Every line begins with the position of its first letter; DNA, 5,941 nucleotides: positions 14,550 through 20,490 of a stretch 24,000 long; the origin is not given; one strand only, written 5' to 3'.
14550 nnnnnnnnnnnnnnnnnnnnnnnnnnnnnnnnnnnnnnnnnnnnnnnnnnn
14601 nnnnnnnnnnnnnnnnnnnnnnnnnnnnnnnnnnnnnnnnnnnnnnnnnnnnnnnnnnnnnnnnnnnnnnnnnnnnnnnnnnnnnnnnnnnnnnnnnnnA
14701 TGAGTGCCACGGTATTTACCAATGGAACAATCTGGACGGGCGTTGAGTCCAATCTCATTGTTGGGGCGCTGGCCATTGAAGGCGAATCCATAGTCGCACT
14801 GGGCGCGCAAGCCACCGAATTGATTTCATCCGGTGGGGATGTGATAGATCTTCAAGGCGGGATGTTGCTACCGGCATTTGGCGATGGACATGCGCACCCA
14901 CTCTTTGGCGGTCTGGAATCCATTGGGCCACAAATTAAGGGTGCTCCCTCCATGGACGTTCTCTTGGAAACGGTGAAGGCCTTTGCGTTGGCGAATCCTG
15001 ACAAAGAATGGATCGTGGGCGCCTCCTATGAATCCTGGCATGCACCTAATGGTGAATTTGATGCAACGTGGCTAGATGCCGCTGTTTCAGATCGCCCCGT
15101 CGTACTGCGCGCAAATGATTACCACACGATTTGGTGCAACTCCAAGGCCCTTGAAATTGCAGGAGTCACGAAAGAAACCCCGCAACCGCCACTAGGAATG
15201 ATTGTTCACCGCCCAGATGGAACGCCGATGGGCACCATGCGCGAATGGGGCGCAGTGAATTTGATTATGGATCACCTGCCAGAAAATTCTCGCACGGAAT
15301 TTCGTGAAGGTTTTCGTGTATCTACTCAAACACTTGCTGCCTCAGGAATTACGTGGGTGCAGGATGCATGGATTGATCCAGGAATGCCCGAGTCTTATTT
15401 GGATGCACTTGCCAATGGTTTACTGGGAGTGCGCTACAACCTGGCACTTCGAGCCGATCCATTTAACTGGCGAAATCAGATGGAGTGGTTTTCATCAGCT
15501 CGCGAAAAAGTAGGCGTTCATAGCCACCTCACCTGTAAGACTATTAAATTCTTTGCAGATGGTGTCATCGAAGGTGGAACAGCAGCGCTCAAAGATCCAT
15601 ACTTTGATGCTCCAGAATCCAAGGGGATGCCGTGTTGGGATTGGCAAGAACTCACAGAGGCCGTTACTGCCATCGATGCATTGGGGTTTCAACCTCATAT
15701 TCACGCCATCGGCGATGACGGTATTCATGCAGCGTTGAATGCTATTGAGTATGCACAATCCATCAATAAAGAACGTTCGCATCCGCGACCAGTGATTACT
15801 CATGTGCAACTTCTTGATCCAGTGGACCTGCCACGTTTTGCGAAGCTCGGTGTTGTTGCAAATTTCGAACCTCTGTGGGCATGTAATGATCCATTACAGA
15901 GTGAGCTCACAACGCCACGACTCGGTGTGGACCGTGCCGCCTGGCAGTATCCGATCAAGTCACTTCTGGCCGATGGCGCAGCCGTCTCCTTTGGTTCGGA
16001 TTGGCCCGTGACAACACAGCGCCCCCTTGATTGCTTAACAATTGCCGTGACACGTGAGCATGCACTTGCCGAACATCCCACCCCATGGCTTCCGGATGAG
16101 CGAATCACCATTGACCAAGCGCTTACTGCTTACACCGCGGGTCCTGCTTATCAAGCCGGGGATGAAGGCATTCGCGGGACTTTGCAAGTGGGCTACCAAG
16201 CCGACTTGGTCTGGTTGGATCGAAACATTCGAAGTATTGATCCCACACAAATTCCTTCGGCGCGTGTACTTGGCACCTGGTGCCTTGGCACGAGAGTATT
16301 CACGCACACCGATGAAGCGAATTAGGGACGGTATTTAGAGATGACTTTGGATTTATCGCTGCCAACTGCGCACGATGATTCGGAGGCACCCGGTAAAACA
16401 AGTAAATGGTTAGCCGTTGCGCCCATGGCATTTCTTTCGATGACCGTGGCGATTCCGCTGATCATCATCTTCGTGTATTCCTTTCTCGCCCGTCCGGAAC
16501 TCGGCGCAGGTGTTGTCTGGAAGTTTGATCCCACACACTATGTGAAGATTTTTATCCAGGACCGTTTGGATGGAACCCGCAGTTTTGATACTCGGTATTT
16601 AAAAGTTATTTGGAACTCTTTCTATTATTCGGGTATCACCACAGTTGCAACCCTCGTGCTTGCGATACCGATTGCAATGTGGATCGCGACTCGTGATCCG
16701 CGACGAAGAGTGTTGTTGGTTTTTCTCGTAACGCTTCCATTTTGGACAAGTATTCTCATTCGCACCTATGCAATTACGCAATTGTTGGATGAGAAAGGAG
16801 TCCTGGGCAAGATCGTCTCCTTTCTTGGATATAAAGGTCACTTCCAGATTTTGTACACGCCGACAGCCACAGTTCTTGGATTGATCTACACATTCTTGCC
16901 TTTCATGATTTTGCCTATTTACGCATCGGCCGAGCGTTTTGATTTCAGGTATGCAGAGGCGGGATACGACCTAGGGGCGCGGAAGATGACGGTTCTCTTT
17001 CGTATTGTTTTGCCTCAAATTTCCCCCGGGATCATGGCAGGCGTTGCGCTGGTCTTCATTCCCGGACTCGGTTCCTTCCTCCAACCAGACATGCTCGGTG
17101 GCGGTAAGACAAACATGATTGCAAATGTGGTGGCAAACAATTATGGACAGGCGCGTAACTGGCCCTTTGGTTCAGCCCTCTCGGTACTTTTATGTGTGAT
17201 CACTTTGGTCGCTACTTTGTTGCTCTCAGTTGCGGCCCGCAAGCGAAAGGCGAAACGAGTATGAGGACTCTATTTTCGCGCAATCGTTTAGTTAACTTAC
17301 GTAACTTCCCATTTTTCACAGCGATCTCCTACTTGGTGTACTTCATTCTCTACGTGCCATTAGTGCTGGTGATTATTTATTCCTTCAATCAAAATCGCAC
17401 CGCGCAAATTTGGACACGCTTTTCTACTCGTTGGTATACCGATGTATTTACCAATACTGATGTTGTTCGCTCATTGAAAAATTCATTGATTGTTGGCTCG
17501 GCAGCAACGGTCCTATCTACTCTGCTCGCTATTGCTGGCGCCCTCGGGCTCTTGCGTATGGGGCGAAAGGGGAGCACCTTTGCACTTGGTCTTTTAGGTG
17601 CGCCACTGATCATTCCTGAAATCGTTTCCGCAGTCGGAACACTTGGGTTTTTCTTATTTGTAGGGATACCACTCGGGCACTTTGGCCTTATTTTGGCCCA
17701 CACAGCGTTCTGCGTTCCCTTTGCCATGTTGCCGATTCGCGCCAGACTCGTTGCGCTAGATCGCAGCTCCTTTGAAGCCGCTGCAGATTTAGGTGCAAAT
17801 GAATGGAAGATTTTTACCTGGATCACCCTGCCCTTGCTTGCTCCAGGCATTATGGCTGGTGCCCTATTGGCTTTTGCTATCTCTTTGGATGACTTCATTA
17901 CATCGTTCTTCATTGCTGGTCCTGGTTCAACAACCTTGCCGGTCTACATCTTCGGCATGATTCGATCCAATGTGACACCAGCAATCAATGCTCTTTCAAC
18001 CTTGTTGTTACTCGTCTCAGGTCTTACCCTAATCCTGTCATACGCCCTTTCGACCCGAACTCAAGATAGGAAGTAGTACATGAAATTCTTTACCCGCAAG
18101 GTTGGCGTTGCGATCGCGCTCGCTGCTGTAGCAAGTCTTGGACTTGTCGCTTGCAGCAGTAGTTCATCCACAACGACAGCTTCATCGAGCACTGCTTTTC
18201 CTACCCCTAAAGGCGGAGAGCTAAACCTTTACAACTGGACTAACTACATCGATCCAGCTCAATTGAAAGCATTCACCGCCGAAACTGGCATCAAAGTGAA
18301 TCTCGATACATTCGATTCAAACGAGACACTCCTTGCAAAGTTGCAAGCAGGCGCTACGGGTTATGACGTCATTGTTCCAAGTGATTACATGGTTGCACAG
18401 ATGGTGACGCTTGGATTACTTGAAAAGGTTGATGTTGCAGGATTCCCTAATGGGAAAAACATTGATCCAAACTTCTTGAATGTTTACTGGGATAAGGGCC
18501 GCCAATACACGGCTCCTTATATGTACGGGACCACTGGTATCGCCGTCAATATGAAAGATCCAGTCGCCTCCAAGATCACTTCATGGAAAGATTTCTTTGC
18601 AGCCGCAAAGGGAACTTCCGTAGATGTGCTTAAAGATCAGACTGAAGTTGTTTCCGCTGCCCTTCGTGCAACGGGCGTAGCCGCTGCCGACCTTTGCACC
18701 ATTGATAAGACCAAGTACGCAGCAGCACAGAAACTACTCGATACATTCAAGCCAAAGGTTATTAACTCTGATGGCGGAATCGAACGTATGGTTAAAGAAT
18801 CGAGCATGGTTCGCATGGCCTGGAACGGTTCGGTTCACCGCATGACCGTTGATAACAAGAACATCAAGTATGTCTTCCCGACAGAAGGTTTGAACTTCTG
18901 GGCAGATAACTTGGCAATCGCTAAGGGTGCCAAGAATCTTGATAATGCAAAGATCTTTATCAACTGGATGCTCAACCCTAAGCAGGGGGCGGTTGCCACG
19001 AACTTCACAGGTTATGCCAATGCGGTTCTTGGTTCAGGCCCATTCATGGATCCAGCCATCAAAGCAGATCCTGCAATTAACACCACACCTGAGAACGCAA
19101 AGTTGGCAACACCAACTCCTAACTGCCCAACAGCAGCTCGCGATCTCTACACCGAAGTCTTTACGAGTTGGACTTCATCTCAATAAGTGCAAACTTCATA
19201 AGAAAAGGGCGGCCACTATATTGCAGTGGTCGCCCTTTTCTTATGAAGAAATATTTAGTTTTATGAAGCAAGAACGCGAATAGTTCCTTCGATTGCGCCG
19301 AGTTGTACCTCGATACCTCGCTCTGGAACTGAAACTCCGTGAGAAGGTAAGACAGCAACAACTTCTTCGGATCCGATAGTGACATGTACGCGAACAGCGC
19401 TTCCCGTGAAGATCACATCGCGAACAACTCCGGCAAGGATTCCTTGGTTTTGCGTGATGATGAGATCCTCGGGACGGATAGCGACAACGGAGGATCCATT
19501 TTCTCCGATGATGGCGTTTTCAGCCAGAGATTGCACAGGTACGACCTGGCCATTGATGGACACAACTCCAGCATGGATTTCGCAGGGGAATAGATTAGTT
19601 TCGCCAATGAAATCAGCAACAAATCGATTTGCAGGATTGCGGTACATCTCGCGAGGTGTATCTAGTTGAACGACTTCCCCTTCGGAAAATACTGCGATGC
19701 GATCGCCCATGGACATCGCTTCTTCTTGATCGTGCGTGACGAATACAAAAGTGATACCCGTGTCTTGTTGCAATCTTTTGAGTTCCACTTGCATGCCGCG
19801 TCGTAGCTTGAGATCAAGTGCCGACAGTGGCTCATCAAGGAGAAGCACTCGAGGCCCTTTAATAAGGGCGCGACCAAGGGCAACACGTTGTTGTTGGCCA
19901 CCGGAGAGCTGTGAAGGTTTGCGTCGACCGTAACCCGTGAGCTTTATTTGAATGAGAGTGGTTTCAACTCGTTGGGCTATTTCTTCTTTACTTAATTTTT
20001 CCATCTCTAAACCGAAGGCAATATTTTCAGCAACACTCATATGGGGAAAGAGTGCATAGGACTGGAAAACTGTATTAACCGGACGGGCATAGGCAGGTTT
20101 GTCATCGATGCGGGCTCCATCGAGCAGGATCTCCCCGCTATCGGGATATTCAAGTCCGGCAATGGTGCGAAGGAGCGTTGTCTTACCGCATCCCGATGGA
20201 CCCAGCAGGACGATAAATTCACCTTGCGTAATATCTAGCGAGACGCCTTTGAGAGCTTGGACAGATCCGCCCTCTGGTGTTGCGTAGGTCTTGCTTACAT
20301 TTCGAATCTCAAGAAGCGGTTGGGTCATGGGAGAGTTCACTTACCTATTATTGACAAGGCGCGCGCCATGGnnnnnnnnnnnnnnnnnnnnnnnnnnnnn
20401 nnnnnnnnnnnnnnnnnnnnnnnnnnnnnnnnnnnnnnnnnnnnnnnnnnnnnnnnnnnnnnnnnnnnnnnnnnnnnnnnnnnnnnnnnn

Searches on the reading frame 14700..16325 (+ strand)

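Call 50: search_protein_families(library=pfam, proteins=[window:14700-16325:+], max_evalue=0.00001)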
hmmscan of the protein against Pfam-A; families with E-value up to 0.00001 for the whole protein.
window:14700-16325:+ (541 aa): 2 families
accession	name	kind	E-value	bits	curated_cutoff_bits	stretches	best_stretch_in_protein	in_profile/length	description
PF07969.17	Amidohydro_3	-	1.2e-85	289.2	29.7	1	47-534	1-472/472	Amidohydrolase family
PF01979.26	Amidohydro_1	-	1.1e-10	41.7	25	1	197-531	30-343/345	Amidohydrolase family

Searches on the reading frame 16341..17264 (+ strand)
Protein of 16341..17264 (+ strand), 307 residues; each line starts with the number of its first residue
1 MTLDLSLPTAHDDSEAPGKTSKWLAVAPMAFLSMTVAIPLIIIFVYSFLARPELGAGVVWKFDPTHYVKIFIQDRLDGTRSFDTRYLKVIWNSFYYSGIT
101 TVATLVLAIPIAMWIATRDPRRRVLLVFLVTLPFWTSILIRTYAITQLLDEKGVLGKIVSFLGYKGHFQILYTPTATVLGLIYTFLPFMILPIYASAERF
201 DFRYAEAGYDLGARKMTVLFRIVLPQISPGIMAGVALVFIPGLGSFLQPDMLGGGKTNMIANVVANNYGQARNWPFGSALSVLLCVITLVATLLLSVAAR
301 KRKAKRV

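Call 50: search_protein_families(library=pfam, proteins=[window:16341-17264:+], max_evalue=0.00001)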
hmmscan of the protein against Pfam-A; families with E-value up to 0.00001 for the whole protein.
window:16341-17264:+ (307 aa): 1 family
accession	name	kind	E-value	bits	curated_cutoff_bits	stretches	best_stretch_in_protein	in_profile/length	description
PF00528.27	BPD_transp_1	-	1.6e-11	44.7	26.4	1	108-296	1-176/184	Binding-protein-dependent transport system inner membrane component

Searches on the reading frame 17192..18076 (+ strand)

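Call 50: search_protein_families(library=pfam, proteins=[window:17192-18076:+], max_evalue=0.00001)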
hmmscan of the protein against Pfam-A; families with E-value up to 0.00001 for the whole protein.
window:17192-18076:+ (294 aa): 1 family
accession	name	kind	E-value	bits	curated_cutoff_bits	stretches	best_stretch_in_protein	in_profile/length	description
PF00528.27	BPD_transp_1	-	2.4e-08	34.4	26.4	1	113-286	5-173/184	Binding-protein-dependent transport system inner membrane component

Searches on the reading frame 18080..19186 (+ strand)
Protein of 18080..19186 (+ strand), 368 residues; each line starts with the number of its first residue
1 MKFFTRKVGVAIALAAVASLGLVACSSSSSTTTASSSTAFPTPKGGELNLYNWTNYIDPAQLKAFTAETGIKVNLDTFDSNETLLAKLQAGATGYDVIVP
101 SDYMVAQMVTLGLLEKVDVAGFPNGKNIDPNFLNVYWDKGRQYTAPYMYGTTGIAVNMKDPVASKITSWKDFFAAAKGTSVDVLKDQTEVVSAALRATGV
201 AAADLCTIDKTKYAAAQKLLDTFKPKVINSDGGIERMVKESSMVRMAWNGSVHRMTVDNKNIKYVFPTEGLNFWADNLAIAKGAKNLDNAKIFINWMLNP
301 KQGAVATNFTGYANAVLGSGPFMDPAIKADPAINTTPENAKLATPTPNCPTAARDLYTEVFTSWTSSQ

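Call 50: search_protein_families(library=pfam, proteins=[window:18080-19186:+], max_evalue=0.00001)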
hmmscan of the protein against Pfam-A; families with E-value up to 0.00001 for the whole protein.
window:18080-19186:+ (368 aa): 3 families
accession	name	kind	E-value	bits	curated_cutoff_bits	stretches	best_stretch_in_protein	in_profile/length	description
PF13416.11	SBP_bac_8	-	3e-25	90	27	1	62-334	3-278/279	Bacterial extracellular solute-binding protein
PF01547.30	SBP_bac_1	-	3e-13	50.9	26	1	56-303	9-306/307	Bacterial extracellular solute-binding protein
PF13343.11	SBP_bac_6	-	5.7e-08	33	24.6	1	96-311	5-216/245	Bacterial extracellular solute-binding protein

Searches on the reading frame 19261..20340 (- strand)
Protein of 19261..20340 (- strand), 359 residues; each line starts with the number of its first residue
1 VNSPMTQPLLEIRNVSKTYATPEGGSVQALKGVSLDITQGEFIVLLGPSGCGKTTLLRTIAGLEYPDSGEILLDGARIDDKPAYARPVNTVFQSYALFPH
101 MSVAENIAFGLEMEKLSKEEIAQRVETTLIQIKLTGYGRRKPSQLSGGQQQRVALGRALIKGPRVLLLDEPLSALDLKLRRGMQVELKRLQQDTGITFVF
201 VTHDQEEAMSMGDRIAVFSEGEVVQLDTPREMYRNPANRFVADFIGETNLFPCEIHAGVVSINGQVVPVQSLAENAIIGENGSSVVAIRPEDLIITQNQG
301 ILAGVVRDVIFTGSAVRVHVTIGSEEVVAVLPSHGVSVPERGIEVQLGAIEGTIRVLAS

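Call 50: search_protein_families(library=pfam, proteins=[window:19261-20340:-], max_evalue=0.00001)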
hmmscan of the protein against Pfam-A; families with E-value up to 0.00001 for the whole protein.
window:19261-20340:- (359 aa): 3 families
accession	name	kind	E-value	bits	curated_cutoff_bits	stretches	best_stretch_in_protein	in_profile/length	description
PF00005.33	ABC_tran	-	1.3e-37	129.9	25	1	30-172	1-136/137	ABC transporter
PF08402.16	TOBE_2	-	5.2e-10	39.7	21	1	286-351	1-70/76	TOBE domain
PF13304.12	AAA_21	-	1.7e-09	38.6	27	0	116-206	209-301/304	AAA domain, putative AbiEii toxin, Type IV TA system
